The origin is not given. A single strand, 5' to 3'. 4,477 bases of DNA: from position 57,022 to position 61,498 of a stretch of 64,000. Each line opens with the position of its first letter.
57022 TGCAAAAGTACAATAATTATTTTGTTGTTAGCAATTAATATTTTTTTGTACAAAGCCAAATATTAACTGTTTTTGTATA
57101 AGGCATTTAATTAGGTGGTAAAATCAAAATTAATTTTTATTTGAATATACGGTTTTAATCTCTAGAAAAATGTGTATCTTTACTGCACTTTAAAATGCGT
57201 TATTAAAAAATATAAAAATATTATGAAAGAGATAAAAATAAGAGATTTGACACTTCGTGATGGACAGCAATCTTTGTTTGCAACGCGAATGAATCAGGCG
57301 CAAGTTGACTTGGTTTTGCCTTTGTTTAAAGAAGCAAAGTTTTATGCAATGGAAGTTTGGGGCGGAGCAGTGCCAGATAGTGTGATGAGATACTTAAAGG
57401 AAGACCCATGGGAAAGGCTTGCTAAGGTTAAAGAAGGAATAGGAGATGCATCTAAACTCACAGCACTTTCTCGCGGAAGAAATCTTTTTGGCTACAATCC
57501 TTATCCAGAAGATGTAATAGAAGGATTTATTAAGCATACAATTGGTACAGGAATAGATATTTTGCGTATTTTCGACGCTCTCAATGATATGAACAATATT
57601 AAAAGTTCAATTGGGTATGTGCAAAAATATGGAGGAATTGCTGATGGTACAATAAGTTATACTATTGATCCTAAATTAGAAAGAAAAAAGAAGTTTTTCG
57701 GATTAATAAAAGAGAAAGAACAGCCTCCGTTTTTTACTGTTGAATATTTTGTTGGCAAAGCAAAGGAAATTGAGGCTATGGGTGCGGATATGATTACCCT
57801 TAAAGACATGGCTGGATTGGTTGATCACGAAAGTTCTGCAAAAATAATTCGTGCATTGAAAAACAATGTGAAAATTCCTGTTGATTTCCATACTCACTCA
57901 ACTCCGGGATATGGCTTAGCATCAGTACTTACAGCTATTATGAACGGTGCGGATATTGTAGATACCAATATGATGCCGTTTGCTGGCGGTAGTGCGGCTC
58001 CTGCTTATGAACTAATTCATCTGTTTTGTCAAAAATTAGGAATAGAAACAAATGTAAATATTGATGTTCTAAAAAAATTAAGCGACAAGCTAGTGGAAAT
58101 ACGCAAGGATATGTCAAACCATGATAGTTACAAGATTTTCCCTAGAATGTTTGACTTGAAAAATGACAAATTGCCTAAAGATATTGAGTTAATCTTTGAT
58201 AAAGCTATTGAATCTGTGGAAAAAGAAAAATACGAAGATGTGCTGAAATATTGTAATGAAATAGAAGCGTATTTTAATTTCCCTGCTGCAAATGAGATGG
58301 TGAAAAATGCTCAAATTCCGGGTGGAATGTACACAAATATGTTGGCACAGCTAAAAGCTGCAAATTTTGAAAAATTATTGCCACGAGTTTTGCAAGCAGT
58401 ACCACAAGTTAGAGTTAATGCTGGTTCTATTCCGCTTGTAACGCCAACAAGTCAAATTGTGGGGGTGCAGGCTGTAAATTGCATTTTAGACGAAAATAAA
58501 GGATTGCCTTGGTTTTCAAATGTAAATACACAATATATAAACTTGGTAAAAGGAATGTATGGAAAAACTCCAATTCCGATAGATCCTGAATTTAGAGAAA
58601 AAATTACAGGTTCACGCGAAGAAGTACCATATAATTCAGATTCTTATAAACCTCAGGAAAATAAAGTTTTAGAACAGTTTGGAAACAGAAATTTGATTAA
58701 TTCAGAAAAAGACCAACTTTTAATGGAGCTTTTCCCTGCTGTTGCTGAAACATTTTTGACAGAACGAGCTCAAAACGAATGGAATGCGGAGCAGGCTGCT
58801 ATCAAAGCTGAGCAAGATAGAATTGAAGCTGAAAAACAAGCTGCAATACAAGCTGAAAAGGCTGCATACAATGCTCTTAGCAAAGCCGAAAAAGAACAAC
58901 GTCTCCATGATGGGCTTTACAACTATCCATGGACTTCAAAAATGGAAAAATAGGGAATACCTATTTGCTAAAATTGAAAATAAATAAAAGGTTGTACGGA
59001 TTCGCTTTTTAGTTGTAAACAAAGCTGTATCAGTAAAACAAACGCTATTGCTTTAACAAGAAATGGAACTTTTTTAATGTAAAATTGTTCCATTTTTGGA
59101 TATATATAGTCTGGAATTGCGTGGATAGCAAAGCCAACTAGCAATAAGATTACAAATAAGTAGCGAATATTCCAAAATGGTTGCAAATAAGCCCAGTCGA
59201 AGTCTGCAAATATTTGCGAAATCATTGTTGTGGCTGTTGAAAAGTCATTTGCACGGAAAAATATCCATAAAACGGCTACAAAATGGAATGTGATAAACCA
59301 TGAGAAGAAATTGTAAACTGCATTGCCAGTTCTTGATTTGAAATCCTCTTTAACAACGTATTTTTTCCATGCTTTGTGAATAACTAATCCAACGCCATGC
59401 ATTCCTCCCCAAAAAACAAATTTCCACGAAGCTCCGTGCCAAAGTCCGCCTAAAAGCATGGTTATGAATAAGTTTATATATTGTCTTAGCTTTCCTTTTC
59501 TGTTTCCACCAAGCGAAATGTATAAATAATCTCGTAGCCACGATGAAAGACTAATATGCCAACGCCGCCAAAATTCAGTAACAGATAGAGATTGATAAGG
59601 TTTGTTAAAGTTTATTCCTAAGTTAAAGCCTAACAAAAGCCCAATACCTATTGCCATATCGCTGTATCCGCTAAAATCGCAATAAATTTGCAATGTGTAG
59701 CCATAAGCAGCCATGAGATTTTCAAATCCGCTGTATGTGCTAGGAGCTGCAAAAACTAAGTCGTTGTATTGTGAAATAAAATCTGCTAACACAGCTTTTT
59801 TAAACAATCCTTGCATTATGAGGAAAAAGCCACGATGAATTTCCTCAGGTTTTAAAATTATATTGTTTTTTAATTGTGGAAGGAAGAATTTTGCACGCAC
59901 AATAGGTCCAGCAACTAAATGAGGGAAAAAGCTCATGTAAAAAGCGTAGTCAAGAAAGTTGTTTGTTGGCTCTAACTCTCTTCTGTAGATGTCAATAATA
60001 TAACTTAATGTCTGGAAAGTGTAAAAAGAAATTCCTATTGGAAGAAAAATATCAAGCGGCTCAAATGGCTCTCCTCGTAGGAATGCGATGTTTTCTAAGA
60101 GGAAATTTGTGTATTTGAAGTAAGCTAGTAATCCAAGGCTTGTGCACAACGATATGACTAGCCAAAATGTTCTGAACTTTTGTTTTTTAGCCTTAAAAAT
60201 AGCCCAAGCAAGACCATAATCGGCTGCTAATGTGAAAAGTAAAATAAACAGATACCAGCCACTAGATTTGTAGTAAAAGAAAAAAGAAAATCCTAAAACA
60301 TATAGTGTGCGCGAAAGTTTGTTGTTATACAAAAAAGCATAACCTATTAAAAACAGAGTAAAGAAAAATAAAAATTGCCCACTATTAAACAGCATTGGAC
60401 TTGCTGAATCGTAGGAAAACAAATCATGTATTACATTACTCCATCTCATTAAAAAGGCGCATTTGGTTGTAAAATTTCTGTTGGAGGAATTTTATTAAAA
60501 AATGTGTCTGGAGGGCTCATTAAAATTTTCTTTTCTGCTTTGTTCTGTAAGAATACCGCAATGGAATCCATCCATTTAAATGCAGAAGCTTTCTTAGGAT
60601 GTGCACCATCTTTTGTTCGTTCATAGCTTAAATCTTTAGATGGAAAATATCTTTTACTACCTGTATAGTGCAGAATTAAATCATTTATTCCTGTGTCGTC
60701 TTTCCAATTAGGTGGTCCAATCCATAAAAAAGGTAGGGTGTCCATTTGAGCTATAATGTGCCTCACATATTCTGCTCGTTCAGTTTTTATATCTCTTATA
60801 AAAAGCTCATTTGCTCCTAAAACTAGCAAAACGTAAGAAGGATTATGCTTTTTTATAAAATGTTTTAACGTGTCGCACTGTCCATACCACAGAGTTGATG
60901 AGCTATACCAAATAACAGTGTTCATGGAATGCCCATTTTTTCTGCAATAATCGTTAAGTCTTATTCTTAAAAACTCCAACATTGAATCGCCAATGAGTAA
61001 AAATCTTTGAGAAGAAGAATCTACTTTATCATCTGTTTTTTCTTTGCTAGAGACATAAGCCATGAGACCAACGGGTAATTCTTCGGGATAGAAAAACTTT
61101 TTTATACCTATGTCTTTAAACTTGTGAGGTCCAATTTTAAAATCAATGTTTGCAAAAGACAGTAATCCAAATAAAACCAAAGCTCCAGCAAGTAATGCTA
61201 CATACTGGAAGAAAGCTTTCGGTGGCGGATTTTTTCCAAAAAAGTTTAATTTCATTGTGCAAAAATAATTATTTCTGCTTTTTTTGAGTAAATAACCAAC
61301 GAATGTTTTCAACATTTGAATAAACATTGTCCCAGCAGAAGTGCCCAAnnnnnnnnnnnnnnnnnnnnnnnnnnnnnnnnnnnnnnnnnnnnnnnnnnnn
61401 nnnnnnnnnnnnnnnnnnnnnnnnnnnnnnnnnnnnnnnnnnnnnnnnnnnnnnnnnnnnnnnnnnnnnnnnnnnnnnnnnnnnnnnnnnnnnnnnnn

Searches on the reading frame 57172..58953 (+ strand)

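Call 4: search_protein_families(library=pfam, proteins=[window:57172-58953:+], max_evalue=0.01)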
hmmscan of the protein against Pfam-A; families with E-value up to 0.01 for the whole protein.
window:57172-58953:+ (593 aa): 2 families
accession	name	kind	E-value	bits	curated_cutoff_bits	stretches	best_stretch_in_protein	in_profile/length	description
PF02436.23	PYC_OADA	-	5.3e-34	118.2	27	1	378-557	2-190/201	Conserved carboxylase domain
PF00682.25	HMGL-like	-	6.9e-17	62.1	29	1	194-304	145-257/260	HMGL-like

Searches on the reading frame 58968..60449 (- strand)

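Call 4: search_protein_families(library=pfam, proteins=[window:58968-60449:-], max_evalue=0.01)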
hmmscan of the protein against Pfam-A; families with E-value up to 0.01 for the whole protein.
window:58968-60449:- (493 aa): 1 family
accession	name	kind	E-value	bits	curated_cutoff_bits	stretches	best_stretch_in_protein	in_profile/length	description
PF03062.24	MBOAT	-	4.8e-29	102.1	27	1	164-390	80-327/337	MBOAT, membrane-bound O-acyltransferase family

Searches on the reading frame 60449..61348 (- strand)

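Call 4: search_protein_families(library=pfam, proteins=[window:60449-61348:-], max_evalue=0.01)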
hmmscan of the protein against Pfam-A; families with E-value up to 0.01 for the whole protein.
window:60449-61348:- (299 aa): 1 family
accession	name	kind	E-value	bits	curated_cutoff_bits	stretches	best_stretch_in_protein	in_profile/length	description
PF04311.20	DUF459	-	0.009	15.8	27.2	0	115-217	1-121/197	Protein of unknown function (DUF459)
